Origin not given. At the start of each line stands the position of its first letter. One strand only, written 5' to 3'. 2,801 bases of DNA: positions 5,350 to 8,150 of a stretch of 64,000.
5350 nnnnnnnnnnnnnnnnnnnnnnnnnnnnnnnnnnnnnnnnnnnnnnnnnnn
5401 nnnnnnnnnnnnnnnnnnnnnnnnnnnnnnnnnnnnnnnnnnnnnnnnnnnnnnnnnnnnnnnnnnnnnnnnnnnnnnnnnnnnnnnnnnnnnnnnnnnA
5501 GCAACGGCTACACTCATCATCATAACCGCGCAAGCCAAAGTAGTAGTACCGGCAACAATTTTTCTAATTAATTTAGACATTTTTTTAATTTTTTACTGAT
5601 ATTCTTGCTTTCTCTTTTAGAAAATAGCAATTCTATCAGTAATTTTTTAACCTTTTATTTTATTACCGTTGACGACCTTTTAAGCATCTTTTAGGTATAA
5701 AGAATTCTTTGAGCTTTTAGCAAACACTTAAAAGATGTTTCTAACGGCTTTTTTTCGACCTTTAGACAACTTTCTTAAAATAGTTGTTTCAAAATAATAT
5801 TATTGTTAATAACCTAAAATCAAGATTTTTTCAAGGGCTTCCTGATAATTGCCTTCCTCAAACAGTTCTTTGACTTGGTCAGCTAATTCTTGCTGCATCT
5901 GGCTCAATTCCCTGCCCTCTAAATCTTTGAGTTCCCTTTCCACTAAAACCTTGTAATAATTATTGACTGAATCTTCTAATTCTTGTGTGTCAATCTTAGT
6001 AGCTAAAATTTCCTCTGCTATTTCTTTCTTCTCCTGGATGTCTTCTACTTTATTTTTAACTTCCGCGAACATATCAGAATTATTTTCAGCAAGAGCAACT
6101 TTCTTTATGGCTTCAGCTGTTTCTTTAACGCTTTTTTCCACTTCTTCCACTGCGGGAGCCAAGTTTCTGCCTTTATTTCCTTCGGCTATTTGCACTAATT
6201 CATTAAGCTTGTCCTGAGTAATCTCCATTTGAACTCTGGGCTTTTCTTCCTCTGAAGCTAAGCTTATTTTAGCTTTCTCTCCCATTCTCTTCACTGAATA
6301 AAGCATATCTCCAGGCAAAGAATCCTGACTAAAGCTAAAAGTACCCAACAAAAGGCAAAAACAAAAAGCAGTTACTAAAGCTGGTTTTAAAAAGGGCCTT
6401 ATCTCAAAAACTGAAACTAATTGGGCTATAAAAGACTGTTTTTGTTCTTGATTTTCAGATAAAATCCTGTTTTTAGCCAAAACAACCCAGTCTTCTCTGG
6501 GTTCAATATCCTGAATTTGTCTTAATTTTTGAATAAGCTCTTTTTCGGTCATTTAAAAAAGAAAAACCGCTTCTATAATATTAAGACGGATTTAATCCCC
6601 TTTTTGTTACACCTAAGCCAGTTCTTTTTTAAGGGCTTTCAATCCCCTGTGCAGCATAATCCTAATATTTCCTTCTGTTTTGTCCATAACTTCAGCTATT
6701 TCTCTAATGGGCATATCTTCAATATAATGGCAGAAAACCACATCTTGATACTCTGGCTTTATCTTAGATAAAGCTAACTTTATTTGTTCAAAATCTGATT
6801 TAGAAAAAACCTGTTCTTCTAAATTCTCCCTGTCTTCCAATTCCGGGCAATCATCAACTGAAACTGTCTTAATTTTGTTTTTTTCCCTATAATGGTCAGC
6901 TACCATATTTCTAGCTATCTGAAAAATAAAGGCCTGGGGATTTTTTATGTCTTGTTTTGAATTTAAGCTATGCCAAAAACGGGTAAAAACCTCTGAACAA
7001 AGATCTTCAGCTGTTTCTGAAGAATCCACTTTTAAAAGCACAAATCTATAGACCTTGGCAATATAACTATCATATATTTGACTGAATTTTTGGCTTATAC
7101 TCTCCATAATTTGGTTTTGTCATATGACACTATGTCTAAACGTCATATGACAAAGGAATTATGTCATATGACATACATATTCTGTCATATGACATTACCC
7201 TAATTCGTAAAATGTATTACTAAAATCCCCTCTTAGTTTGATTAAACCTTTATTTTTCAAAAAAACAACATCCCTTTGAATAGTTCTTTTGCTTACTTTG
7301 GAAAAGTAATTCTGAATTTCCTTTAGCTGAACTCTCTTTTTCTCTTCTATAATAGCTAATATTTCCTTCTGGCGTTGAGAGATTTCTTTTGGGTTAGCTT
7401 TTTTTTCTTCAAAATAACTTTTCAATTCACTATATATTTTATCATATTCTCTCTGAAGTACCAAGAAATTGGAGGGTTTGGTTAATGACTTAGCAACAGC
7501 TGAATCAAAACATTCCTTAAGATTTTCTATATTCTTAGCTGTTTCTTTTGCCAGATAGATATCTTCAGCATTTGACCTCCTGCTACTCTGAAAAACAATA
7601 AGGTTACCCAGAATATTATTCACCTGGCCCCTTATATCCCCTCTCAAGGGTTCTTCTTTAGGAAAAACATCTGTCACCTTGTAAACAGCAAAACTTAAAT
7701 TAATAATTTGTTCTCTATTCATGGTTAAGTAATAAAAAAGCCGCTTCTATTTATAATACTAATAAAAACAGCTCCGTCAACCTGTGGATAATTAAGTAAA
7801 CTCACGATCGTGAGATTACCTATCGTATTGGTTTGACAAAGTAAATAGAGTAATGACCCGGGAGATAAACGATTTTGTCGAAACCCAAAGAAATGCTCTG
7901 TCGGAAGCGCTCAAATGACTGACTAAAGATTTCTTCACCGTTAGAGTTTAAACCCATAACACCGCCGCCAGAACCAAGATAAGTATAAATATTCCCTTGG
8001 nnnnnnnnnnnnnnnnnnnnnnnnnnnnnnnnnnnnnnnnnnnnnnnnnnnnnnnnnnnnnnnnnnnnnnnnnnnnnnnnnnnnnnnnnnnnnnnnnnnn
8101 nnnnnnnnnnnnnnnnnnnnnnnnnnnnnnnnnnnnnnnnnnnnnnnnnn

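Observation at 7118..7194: Four phased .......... palindromes in the promoter of an ECF sigma factor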

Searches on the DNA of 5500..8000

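Call 84: search_rna_families(source=window, start=5500, end=8000, threshold=evalue, max_evalue=1)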
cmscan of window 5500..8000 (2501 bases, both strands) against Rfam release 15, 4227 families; matches with E-value up to 1: 2.
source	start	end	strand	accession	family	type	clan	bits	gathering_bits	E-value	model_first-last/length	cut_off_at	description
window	6756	6802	-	RF02418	Spd-sr07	Gene; sRNA;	-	24.4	55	0.92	1-63/63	no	Streptococcus sRNA Spd-sr07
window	6580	6749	-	RF00373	RNaseP_arch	Gene; ribozyme;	CL00002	13.7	84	0.4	1-288/288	no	Archaeal RNase P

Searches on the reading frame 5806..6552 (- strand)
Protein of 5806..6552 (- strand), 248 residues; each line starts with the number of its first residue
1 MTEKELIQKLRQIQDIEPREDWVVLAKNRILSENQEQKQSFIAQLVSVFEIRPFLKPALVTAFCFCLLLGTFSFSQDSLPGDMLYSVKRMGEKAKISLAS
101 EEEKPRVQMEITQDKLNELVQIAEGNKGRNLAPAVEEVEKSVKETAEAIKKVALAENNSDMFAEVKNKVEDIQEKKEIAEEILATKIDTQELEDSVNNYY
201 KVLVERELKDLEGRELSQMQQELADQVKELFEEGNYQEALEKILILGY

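Call 4: search_protein_families(library=pfam, proteins=[window:5806-6552:-], max_evalue=0.01)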
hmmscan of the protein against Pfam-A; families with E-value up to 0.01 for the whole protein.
window:5806-6552:- (248 aa): 2 families
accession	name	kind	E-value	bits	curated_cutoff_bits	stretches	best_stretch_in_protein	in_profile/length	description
PF18915.5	DUF5667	-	1.3e-09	38.8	27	1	78-171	2-98/99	Domain of unknown function (DUF5667)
PF06757.18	Ins_allergen_rp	-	0.0082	16.5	23.2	0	155-225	37-110/174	Insect allergen related repeat, nitrile-specifier detoxification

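Call 5: search_protein_families(library=ncbifam, proteins=[window:5806-6552:-], max_evalue=0.01)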
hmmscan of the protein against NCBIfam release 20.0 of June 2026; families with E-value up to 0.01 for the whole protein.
window:5806-6552:- (248 aa): 0 families

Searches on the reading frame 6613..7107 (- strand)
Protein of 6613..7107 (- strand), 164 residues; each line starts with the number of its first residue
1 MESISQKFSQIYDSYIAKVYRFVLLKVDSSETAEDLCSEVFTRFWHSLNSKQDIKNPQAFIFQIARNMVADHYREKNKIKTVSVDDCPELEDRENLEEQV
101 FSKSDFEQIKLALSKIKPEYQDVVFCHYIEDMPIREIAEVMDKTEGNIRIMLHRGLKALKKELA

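Call 4: search_protein_families(library=pfam, proteins=[window:6613-7107:-], max_evalue=0.01)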
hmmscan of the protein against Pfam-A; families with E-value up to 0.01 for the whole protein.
window:6613-7107:- (164 aa): 4 families
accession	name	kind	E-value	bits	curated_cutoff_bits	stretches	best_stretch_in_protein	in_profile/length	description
PF08281.18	Sigma70_r4_2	-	4.5e-13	49.1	25.7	1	107-159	2-54/54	Sigma-70, region 4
PF04542.20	Sigma70_r2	-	2.6e-11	43.6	24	1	11-77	1-69/71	Sigma-70 region 2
PF04545.22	Sigma70_r4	-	1.6e-08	34.3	24.1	1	112-161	1-50/50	Sigma-70, region 4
PF06530.18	Phage_antitermQ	-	0.00013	22.3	26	1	111-155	58-102/118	Phage antitermination protein Q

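Call 5: search_protein_families(library=ncbifam, proteins=[window:6613-7107:-], max_evalue=0.01)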
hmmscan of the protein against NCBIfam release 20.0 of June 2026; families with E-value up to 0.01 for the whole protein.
window:6613-7107:- (164 aa): 95 families (the best 25 are shown)
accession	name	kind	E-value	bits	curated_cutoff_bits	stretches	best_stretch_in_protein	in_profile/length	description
TIGR02952.1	Sig70_famx2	equivalog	7e-38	130.2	206.45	1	6-163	11-170/170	ECF subfamily RNA polymerase sigma factor, BldN family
TIGR02937.1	sigma70-ECF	superfamily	5.7e-27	94.4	42.9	1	7-163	2-165/165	sigma-70 family RNA polymerase sigma factor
TIGR02950.1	SigM_subfam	subfamily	1.3e-26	93.3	147.95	1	9-162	3-157/159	RNA polymerase sigma factor, SigM family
NF058625.1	sigma_PG0214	equivalog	9e-26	90.6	130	1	6-163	4-161/170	GFO_1088 family ECF-type sigma factor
TIGR02985.1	Sig70_bacteroi1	subfamily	3.1e-25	89.3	126.4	1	6-163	1-162/162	RNA polymerase sigma-70 factor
NF007220.0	PRK09639.1-5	equivalog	2.2e-21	76.4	260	1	6-163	3-164/181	RNA polymerase sigma factor SigX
NF007226.0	PRK09644.1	equivalog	5.1e-21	75.4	199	1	9-161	4-155/166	RNA polymerase sigma factor SigM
NF006930.0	PRK09415.1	subfamily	8.7e-20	71.3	198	1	5-163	15-175/179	RNA polymerase factor sigma C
TIGR02983.1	SigE-fam_strep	subfamily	5.7e-19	68.6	141.55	1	5-163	5-158/162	SigE family RNA polymerase sigma factor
NF009171.0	PRK12518.1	equivalog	2e-18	66.9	208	1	5-161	26-182/191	RNA polymerase sigma factor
NF007215.0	PRK09637.1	equivalog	2.4e-18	66.8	212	1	7-163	2-154/181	RNA polymerase sigma factor SigZ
NF007227.0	PRK09645.1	subfamily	5.4e-18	65.5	202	1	7-163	14-170/177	sigma-70 family RNA polymerase sigma factor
NF009166.1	PRK12513.1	equivalog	6.8e-18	65.1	206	1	7-164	23-187/193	RNA polymerase sigma factor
NF007217.0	PRK09639.1-1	equivalog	8.6e-18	64.8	239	1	6-163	3-165/194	RNA polymerase sigma factor SigX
TIGR02959.1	SigZ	equivalog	2e-17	63.5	168.65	1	13-163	2-148/170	RNA polymerase sigma factor SigZ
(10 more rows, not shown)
